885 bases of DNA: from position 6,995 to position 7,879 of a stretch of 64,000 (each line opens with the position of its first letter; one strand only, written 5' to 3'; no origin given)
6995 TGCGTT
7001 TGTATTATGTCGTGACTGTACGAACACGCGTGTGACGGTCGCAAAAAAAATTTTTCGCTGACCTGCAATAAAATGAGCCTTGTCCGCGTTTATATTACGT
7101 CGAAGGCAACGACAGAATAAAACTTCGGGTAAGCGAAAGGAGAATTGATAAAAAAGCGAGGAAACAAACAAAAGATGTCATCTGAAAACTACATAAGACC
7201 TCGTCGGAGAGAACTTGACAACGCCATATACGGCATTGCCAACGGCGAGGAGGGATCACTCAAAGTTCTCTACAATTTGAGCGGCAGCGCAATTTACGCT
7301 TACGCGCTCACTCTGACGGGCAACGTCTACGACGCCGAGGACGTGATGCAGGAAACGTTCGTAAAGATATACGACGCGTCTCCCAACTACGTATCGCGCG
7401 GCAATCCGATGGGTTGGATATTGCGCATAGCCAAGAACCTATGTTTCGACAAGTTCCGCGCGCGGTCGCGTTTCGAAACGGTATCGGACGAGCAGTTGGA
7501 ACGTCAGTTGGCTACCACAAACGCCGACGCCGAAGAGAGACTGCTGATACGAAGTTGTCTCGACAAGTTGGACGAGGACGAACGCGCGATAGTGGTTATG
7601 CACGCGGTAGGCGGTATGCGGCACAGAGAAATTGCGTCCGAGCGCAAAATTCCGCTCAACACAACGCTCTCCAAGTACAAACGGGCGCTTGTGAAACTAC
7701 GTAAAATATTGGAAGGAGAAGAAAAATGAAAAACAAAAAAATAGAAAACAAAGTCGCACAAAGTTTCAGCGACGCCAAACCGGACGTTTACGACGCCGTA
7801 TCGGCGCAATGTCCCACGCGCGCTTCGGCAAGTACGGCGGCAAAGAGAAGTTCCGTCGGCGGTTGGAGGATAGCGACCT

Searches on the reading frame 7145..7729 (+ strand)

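Call 51: search_protein_families(library=pfam, proteins=[window:7145-7729:+])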
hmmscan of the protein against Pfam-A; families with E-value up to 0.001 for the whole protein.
window:7145-7729:+ (194 aa): 3 families
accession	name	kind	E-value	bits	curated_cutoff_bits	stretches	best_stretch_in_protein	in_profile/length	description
PF04542.20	Sigma70_r2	-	2.3e-15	56.6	24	1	43-109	2-70/71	Sigma-70 region 2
PF08281.18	Sigma70_r4_2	-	1.4e-10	41.1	25.7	1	133-185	2-54/54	Sigma-70, region 4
PF04545.22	Sigma70_r4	-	6.3e-07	29.3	24.1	1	138-187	1-50/50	Sigma-70, region 4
